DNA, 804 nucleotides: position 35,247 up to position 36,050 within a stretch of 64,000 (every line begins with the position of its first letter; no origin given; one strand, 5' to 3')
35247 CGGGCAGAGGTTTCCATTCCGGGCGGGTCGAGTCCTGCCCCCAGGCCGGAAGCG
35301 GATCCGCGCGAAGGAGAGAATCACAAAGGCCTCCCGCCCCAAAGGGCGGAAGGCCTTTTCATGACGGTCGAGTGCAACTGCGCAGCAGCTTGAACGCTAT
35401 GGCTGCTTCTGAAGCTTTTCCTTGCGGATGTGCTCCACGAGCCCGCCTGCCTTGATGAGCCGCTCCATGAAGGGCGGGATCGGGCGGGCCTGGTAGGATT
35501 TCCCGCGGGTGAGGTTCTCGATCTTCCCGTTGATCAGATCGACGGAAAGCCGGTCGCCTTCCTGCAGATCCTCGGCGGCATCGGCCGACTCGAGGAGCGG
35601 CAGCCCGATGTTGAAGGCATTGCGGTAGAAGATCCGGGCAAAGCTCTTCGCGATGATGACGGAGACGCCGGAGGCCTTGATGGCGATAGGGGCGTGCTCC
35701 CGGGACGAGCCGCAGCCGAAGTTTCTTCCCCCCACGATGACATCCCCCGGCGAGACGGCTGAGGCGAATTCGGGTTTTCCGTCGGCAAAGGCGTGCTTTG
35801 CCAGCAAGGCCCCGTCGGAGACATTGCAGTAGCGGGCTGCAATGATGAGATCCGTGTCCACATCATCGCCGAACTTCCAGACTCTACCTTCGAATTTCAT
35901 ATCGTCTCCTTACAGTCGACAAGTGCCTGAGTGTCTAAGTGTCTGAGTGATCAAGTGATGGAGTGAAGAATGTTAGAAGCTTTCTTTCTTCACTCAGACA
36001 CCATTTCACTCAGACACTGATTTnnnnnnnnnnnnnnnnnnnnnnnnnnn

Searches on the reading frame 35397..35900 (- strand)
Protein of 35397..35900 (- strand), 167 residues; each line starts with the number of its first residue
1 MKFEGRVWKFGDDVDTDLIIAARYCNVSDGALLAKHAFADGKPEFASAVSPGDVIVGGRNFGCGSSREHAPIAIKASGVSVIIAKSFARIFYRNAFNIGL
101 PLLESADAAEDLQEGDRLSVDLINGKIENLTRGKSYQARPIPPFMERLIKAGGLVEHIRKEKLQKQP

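Call 6: search_protein_families(library=ncbifam, proteins=[window:35397-35900:-])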
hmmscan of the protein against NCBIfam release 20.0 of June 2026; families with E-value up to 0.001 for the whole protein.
window:35397-35900:- (167 aa): 15 families
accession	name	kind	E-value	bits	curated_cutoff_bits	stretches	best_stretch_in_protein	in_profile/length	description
TIGR02084.1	leud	equivalog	4e-67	224.8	245.85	1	5-160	1-156/156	3-isopropylmalate dehydratase small subunit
TIGR02087.1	LEUD_arch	subfamily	4.5e-60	201.9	108.95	1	5-160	1-156/157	LeuD/DmdB family oxidoreductase small subunit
NF040625.1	HacB2_Meth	equivalog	1.1e-56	190.7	230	1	2-162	3-160/161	homoaconitase small subunit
NF010629.0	PRK14023.1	equivalog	7.2e-47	159.3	229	1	6-161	3-157/166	homoaconitate hydratase small subunit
NF040604.2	HacB_Meth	equivalog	4.5e-44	150.1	230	1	1-159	1-158/159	homoaconitase small subunit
NF002458.0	PRK01641.1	subfamily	5.8e-24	84.8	167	1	12-127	17-150/202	3-isopropylmalate dehydratase small subunit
TIGR00171.1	leuD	equivalog_domain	4.3e-18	65.8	116.25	1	52-136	70-159/188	3-isopropylmalate dehydratase small subunit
NF005558.0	PRK07229.1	equivalog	1.1e-17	63.9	612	1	8-128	476-603/647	aconitate hydratase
TIGR00139.1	h_aconitase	equivalog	2.8e-16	59.1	529.9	1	11-110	539-640/709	homoaconitase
TIGR01342.1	acon_putative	hypoth_equivalog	9.5e-14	50.5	719.15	1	52-133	528-608/655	putative aconitate hydratase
NF006757.0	PRK09277.1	subfamily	4.5e-08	31.2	686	1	53-103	759-810/888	aconitate hydratase AcnA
TIGR01340.1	aconitase_mito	equivalog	4.6e-08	31.9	825.35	1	54-118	625-691/745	aconitate hydratase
NF009520.0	PRK12881.1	subfamily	1.4e-07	29.7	905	1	53-103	764-815/893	aconitate hydratase AcnA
TIGR01341.1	aconitase_1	equivalog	3.4e-07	28.4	945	1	54-113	751-814/876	aconitate hydratase AcnA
TIGR02333.1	2met_isocit_dHY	equivalog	5.5e-05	21.2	1419.85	1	54-103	734-783/858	Fe/S-dependent 2-methylisocitrate dehydratase AcnD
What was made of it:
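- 35397..35900 (-): leuD-type small subunit, the last gene of the operon. Call 6: TIGR02087, 201.9 bits against a cutoff of 108.95.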
